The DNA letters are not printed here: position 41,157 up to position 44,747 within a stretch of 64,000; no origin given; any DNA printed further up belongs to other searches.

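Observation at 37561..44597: Tandem secreted S8 serine protease and metzincin sharing a near-identical ~400-aa C-terminal module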

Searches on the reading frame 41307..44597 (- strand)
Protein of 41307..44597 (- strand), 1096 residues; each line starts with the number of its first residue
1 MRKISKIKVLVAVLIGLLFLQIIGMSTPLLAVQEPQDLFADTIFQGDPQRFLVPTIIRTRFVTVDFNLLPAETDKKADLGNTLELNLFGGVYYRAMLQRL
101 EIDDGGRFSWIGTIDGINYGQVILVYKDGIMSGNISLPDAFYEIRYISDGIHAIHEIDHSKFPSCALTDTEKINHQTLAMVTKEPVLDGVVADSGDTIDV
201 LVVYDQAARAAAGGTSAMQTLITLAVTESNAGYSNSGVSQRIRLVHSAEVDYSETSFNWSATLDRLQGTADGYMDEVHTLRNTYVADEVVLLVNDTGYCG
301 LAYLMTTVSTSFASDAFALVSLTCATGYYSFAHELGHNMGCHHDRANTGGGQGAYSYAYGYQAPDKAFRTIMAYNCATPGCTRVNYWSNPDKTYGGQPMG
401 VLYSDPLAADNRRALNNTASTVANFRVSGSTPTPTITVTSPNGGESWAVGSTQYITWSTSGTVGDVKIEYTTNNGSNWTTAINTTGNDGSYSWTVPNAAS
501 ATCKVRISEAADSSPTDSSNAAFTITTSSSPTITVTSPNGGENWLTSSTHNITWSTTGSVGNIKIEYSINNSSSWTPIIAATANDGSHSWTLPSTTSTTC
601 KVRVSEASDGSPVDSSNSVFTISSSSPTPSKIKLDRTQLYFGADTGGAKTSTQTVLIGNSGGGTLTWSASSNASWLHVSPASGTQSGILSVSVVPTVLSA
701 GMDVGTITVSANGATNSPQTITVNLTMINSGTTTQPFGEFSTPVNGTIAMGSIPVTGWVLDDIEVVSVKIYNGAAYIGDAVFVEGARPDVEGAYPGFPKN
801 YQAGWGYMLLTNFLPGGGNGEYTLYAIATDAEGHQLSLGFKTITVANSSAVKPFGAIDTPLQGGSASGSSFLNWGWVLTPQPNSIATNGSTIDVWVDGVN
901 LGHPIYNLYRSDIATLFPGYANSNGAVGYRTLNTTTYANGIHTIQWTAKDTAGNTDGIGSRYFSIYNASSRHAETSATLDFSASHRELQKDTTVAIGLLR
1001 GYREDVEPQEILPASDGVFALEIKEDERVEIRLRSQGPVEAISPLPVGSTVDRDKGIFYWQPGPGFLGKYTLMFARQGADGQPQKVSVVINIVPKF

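Call 4: search_protein_families(library=pfam, proteins=[window:41307-44597:-], max_evalue=0.1)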
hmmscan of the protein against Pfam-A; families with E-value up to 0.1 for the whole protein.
window:41307-44597:- (1096 aa): 10 families
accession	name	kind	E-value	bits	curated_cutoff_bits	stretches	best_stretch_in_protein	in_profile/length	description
PF13688.12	Reprolysin_5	-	6.6e-22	79.1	27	1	197-388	4-196/196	Metallo-peptidase family M12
PF13583.11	Reprolysin_4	-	1.1e-13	51.7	22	1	197-377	4-178/203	Metallo-peptidase family M12B Reprolysin-like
PF13582.12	Reprolysin_3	-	4.2e-13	50.3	22.4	1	222-344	4-123/123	Metallo-peptidase family M12B Reprolysin-like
PF19190.6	BACON_2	-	6.9e-08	32.8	25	1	634-723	4-91/94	Viral BACON domain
PF13004.13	BACON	-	3e-05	24.3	25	1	666-724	2-59/61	Putative binding domain, N-terminal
PF17957.7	Big_7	-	3.4e-05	24.8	24.1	2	531-602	1-68/70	Bacterial Ig domain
PF14610.12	Psg1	-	0.0015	18.8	30.1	1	440-538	29-136/186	Ykl077w/Psg1 (Pma1 Stabilization in Golgi)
PF13574.12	Reprolysin_2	-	0.0032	17.8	27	1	273-348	62-146/195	Metallo-peptidase family M12B Reprolysin-like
PF10462.15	Peptidase_M66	-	0.011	15.2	20.6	1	330-360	195-225/306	Peptidase M66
PF18099.7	CBM_35_2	-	0.091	13.3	23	0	464-565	3-98/112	Carbohydrate binding module (family 35)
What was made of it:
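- On Metzincin, M12/reprolysin-like: PF13688 79.1 bits against 27; PF13583 and PF13582 also above their cutoffs (call 4)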

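Call 5: search_protein_families(library=ncbifam, proteins=[window:41307-44597:-], max_evalue=0.1)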
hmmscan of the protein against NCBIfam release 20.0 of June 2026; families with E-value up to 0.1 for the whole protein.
window:41307-44597:- (1096 aa): 2 families
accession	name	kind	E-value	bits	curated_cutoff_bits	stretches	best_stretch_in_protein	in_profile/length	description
NF052434.1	Mep72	equivalog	2.3e-38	132.1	645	1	197-445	1-254/573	biofilm-associated metzincin protease Mep72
NF047446.1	barrel_OmpL47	domain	0.013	16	40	1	934-965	37-68/68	OmpL47-type beta-barrel domain-containing protein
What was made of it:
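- Closest known: Mep72 of Pseudomonas aeruginosa. Same: The metzincin catalytic region aligns with positions 1-254 of the Mep72 model (E=2e-38, call 5).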

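Call 35: find_encoding_contigs(protein=window:41307-44597:-, flank=10000, max_places=4)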
Protein window:41307-44597:- (1096 aa): 6 contigs read that carry it; 2 places shown.
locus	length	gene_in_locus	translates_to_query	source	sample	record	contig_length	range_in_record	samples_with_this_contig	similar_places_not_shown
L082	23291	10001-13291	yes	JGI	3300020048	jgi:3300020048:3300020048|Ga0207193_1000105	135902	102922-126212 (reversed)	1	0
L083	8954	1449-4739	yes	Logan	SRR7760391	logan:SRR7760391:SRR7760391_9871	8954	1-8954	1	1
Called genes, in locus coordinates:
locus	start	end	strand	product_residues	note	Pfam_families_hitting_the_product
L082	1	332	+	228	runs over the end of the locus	PF13677:MotB_plug, PF00691:OmpA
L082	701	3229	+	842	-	PF00656:Peptidase_C14, PF07603:Lcl_C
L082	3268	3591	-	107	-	-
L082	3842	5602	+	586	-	-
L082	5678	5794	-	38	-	-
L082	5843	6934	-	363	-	-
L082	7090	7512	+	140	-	-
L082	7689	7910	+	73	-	PF01527:HTH_Tnp_1, PF13518:HTH_28 (weak)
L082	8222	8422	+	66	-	PF01610:DDE_Tnp_ISL3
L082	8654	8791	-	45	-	-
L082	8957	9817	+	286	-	PF12895:ANAPC3 (faint), PF00515:TPR_1 (faint), PF07719:TPR_2 (faint), PF13424:TPR_12 (faint), PF13431:TPR_17 (faint), PF25060:ARM_TT21_2nd (faint), PF13432:TPR_16 (faint), PF14559:TPR_19 (faint)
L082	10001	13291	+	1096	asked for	PF13688:Reprolysin_5, PF13582:Reprolysin_3, PF17957:Big_7 (faint), PF19190:BACON_2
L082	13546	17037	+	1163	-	PF00082:Peptidase_S8, PF21471:Reelin_subrepeat-B (faint), PF19190:BACON_2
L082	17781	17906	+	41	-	-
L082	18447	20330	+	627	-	PF14827:dCache_3, PF00512:HisKA, PF02518:HATPase_c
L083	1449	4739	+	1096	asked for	PF13688:Reprolysin_5, PF13582:Reprolysin_3, PF17957:Big_7 (faint), PF19190:BACON_2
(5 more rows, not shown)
